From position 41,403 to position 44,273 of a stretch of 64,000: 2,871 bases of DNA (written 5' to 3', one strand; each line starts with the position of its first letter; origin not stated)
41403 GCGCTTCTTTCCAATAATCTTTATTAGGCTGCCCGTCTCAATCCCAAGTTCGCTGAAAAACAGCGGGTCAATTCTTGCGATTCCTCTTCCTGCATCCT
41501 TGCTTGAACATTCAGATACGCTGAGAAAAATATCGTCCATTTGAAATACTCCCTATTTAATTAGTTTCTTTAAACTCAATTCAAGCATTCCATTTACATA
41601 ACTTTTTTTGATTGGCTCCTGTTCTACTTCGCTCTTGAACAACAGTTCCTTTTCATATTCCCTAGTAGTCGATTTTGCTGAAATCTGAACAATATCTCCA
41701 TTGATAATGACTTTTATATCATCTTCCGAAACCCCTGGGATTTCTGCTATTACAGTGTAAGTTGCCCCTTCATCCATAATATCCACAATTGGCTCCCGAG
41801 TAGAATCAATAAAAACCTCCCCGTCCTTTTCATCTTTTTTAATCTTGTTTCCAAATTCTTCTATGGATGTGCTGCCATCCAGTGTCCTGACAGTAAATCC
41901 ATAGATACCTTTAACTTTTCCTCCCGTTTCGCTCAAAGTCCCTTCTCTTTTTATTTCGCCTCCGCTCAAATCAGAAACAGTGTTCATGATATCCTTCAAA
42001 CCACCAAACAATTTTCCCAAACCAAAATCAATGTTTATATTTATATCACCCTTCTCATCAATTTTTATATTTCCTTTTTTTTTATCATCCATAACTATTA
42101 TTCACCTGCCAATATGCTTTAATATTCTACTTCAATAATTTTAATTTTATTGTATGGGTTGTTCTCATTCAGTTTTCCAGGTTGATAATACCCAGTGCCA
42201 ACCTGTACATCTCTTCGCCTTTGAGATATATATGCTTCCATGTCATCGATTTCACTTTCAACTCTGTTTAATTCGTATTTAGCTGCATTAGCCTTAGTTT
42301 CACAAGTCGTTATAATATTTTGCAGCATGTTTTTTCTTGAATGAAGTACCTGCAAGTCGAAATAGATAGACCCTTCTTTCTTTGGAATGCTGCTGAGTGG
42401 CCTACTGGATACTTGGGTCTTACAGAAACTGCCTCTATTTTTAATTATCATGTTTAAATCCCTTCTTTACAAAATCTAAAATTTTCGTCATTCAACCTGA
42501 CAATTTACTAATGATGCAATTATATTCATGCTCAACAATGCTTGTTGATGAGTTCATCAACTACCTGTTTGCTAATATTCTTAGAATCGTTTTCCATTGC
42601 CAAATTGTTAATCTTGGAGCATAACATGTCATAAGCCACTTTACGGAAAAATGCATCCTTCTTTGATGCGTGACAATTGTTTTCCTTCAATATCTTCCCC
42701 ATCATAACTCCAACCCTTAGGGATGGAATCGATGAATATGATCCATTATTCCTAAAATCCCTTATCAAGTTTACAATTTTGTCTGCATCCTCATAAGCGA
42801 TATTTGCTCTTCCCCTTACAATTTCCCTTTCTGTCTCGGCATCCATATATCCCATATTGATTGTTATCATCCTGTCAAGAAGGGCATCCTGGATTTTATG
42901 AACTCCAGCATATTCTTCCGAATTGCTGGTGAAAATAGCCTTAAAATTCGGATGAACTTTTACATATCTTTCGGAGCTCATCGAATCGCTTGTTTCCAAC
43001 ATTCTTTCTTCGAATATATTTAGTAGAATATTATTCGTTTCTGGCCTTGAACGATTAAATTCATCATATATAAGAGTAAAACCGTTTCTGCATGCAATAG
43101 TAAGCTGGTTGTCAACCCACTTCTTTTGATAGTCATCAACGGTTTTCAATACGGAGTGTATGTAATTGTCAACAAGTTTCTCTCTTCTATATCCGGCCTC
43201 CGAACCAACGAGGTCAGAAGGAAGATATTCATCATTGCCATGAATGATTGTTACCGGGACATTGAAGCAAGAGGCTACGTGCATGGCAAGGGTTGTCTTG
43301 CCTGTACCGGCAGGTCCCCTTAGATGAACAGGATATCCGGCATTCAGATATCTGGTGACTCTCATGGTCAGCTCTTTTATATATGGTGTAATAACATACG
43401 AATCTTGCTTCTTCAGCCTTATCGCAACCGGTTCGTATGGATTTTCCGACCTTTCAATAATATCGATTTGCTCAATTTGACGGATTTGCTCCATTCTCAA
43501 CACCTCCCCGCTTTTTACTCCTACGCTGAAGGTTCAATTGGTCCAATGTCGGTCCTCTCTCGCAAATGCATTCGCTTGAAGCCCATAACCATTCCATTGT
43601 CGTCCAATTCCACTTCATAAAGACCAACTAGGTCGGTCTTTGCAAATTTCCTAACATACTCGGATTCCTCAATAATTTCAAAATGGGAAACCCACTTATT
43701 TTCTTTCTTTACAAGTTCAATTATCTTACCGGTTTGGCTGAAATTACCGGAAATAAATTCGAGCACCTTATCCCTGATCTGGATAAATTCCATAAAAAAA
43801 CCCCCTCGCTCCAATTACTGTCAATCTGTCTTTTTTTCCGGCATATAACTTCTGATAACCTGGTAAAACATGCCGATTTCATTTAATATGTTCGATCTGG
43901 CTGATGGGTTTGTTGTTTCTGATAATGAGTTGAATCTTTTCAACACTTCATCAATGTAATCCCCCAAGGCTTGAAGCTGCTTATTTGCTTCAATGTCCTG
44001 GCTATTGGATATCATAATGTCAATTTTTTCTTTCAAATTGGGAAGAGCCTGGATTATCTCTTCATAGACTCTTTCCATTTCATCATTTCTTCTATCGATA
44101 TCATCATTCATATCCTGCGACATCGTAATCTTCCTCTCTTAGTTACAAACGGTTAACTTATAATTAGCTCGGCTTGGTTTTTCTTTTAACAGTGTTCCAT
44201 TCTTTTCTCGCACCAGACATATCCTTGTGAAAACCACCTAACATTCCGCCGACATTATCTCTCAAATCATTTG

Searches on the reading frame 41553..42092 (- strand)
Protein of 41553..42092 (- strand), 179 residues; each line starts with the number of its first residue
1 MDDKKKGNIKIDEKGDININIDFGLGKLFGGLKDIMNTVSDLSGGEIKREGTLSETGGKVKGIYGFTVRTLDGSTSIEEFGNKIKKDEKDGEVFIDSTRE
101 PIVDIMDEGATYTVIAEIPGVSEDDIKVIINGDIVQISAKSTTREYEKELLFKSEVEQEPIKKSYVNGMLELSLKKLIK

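Call 3: search_protein_families(library=pfam, proteins=[window:41553-42092:-], max_evalue=1)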
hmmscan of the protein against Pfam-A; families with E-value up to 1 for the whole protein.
window:41553-42092:- (179 aa): 2 families
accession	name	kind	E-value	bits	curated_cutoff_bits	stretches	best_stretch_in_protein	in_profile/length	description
PF00011.27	HSP20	-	1e-06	29.2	20.8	1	104-176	1-87/102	Hsp20/alpha crystallin family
PF17886.7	ArsA_HSP20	-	0.031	14.3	22.5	1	111-144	3-36/63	HSP20-like domain found in ArsA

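Call 54: search_protein_families(library=ncbifam, proteins=[window:41553-42092:-], max_evalue=0.01)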
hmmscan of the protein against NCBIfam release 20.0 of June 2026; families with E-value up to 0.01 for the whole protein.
window:41553-42092:- (179 aa): 3 families
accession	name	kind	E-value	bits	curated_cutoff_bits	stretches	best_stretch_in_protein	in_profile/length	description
NF041800.1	Hsp20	equivalog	4.8e-34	117.3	140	1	34-176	17-149/162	archaeal heat shock protein Hsp20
NF041799.1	Hsp14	equivalog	2.4e-08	34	100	1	100-154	18-72/118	archaeal heat shock protein Hsp14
NF042420.1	Hsp18_Clos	equivalog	3.1e-07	30.5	195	1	102-158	44-101/147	heat shock protein Hsp18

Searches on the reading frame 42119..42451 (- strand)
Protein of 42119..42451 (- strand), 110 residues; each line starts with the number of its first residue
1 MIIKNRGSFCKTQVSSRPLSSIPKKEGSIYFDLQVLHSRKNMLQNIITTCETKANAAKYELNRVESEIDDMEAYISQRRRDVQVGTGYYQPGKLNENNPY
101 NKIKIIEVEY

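Call 3: search_protein_families(library=pfam, proteins=[window:42119-42451:-], max_evalue=1)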
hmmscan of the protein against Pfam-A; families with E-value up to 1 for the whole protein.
window:42119-42451:- (110 aa): 3 families
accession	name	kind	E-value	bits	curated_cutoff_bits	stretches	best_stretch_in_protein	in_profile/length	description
PF18451.7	CdiA_C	-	0.0024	18.5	26.6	1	29-77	11-60/81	Contact-dependent growth inhibition CdiA C-terminal domain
PF16752.10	TBCC_N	-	0.089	13.6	27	1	26-77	29-80/115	Tubulin-specific chaperone C N-terminal domain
PF21342.2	SoxA-TsdA_cyt-c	-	0.22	12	27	1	42-83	47-87/88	SoxA/TsdA, cytochrome c domain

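Call 54: search_protein_families(library=ncbifam, proteins=[window:42119-42451:-], max_evalue=0.01)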
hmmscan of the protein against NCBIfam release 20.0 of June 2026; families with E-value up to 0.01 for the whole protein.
window:42119-42451:- (110 aa): 0 families

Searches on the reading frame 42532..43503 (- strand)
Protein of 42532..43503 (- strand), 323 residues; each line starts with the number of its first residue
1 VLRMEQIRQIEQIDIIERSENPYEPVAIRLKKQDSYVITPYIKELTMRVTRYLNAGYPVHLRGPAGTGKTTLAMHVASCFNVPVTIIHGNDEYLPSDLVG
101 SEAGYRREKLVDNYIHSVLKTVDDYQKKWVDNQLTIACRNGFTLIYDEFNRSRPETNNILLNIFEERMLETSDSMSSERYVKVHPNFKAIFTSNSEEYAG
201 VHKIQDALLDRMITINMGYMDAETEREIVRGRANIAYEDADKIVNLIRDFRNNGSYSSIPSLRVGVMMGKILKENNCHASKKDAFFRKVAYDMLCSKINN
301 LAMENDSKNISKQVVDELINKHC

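Call 3: search_protein_families(library=pfam, proteins=[window:42532-43503:-], max_evalue=1)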
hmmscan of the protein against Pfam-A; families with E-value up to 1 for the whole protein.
window:42532-43503:- (323 aa): 24 families
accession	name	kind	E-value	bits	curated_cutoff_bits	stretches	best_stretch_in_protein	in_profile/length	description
PF07728.20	AAA_5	-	1e-19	71.4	22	1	59-212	2-139/139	AAA domain (dynein-related subfamily)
PF07726.17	AAA_3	-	3.1e-10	40.5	27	1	61-213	4-130/131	ATPase family associated with various cellular activities (AAA)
PF12774.13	AAA_6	-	5.5e-05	22.8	25.2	1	33-92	9-68/327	Hydrolytic ATP binding site of dynein motor region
PF00004.35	AAA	-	0.00017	22.5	21.2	1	61-97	3-37/131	ATPase family associated with various cellular activities (AAA)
PF13481.12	AAA_25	-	0.00096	19.3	27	1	45-79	22-56/195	AAA domain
PF13238.12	AAA_18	-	0.0011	19.9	29.4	1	61-125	3-66/128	AAA domain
PF13671.12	AAA_33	-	0.0019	19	27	1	60-157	3-86/143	AAA domain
PF05729.18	NACHT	-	0.0039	17.5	26.7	1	58-79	2-23/167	NACHT domain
PF01057.23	Parvo_NS1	-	0.0045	16.5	20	1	59-131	116-188/271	Parvovirus non-structural protein NS1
PF00158.32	Sigma54_activat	-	0.019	15.1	20.2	1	41-78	7-44/168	Sigma-54 interaction domain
PF13521.12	AAA_28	-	0.02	15.5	27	1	60-84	3-27/164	AAA domain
PF06068.19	TIP49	-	0.02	14.5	23.8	1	55-93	49-89/347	TIP49 P-loop domain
PF02367.23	TsaE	-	0.021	15.2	26.6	1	43-82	8-47/128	Threonylcarbamoyl adenosine biosynthesis protein TsaE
PF25199.1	nSTAND_NTPase5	-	0.022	15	34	1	59-80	44-65/145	Novel STAND NTPase 5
PF05496.18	RuvB_N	-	0.028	14.6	27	1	59-105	36-82/159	Holliday junction DNA helicase RuvB P-loop domain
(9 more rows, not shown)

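Call 54: search_protein_families(library=ncbifam, proteins=[window:42532-43503:-], max_evalue=0.01)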
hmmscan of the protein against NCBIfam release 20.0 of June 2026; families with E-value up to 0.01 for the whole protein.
window:42532-43503:- (323 aa): 8 families
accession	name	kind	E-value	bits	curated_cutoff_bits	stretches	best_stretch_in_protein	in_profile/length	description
TIGR02640.1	gas_vesic_GvpN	equivalog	1.5e-102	342.5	266.8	1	36-298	1-262/262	gas vesicle protein GvpN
NF047784.1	MadB_ATPase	equivalog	1.3e-07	31.1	475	1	138-252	136-242/298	MadB family AAA-type ATPase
TIGR01650.1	PD_CobS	equivalog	1.2e-05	24.7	558.55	1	59-240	67-239/327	cobaltochelatase subunit CobS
TIGR00635.1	ruvB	equivalog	0.00028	20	299.05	1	60-123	34-98/305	Holliday junction branch migration DNA helicase RuvB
NF000868.0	PRK00080.1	equivalog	0.0022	17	282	1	59-100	54-95/330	Holliday junction branch migration DNA helicase RuvB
NF003745.1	PRK05342.1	equivalog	0.0031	16.4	359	1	60-88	113-141/418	ATP-dependent Clp protease ATP-binding subunit ClpX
TIGR02868.1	CydC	equivalog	0.007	15.1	329.05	1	23-79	328-384/530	thiol reductant ABC exporter subunit CydC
TIGR00382.1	clpX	equivalog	0.0087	15.1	370.75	0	59-123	120-175/414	ATP-dependent protease ATP-binding subunit ClpX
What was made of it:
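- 35920..43814 (-): Rest of the gvp operon: gvpO, gvpN, ORF110, Hsp20-like (GvpH-like), CDC48-family AAA ATPase, gvpF, gvpG, gvpL, gvpA-like 71 aa, gvpF/L, gvpK, gvpJ-like. Pfam and NCBIfam matches (calls 3, 54).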

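Call 70: list_cluster_members(proteins=[window:42532-43503:-, window:39417-41540:-, window:38641-39378:-, window:46476-47126:-, window:52360-53715:-, window:53749-55713:-, window:44820-45041:-, window:31774-32433:-, window:32495-33253:-, window:41553-42092:-])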
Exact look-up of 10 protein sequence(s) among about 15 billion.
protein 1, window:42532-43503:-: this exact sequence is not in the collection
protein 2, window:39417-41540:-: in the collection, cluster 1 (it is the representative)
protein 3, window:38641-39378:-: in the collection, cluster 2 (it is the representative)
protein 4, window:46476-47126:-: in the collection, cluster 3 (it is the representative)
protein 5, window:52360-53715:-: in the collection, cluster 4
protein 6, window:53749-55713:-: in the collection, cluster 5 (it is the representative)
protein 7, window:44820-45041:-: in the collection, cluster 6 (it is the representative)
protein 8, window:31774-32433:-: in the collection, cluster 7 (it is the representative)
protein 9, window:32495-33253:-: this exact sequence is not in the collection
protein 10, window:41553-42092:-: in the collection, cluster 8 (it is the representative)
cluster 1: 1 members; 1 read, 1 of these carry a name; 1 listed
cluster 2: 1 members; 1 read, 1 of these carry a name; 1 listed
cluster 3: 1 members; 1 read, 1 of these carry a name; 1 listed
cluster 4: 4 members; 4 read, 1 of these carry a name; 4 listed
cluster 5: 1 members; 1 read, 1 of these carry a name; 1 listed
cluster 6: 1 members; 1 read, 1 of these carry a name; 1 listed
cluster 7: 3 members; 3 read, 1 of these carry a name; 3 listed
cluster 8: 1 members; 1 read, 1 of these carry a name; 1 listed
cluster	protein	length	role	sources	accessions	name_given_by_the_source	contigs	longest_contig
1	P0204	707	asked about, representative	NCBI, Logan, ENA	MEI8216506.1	MAG: CDC48 family AAA ATPase [Eubacteriales bacterium]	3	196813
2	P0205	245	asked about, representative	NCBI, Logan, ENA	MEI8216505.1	MAG: GvpL/GvpF family gas vesicle protein [Eubacteriales bacterium]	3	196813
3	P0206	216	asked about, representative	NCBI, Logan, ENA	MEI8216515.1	MAG: corrinoid protein [Eubacteriales bacterium]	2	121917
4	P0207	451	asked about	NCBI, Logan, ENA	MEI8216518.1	MAG: amidohydrolase family protein [Eubacteriales bacterium]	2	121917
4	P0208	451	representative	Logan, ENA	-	-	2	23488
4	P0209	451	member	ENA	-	-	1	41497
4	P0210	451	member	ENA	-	-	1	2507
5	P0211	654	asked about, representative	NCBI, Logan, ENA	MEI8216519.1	MAG: sigma-54-dependent Fis family transcriptional regulator [Eubacteriales bacterium]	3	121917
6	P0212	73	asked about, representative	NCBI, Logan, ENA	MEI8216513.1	MAG: gas vesicle structural protein GvpA [Eubacteriales bacterium]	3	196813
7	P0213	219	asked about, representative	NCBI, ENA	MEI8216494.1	MAG: nitroreductase family protein [Eubacteriales bacterium]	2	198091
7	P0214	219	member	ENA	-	-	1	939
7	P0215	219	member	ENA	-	-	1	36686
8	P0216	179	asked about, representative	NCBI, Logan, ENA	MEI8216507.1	MAG: Hsp20 family protein [Eubacteriales bacterium]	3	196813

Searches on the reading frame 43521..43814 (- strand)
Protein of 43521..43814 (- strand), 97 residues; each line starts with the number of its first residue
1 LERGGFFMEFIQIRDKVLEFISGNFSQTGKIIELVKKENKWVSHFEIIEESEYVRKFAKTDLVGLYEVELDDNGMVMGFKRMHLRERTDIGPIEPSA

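Call 3: search_protein_families(library=pfam, proteins=[window:43521-43814:-], max_evalue=1)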
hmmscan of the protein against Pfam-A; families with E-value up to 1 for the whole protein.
window:43521-43814:- (97 aa): 2 families
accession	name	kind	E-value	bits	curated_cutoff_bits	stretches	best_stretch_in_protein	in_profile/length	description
PF05800.16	GvpO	-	4e-07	30.4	25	1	28-88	34-91/94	Gas vesicle synthesis protein GvpO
PF18733.6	HEPN_LA2681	-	0.15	11.8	27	1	12-75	71-131/204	LA2681-like HEPN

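Call 54: search_protein_families(library=ncbifam, proteins=[window:43521-43814:-], max_evalue=0.01)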
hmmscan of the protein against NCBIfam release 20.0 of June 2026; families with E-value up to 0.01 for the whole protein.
window:43521-43814:- (97 aa): 0 families

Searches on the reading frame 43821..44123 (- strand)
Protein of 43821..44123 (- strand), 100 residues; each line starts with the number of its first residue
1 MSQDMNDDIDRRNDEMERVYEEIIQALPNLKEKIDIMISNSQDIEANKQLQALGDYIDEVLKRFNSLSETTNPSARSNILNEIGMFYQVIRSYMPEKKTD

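Call 3: search_protein_families(library=pfam, proteins=[window:43821-44123:-], max_evalue=1)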
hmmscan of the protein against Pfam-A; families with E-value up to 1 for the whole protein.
window:43821-44123:- (100 aa): 8 families
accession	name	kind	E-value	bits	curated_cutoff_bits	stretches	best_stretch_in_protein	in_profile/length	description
PF20640.2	Rrn6_HB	-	0.0099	16.5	26.4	1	2-82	31-93/192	Rrn6, helical bundle domain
PF08641.17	Mis14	-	0.013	16.3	24.9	0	3-32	103-132/133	Kinetochore protein Mis14 like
PF10137.14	CAP12-PCTIR_TIR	-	0.013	16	24.7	1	15-88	37-88/119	CAP12/Pycsar effector protein, TIR domain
PF20715.2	DUF6827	-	0.02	15.1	26.9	0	3-38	100-135/158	Domain of unknown function (DUF6827)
PF12998.12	ING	-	0.024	15.6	23.9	0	4-37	48-81/102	Inhibitor of growth proteins N-terminal histone-binding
PF13907.11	CHD1-like_C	-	0.053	14.4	28.3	1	12-65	7-62/96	Chromodomain-helicase-DNA-binding protein 1-like, C-terminal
PF01025.24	GrpE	-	0.081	13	25.8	1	6-94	20-105/165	GrpE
PF19174.5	DUF5856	-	0.095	14.2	34.6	1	16-88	13-89/94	Family of unknown function (DUF5856)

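Call 54: search_protein_families(library=ncbifam, proteins=[window:43821-44123:-], max_evalue=0.01)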
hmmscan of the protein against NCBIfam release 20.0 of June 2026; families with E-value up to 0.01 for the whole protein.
window:43821-44123:- (100 aa): 0 families
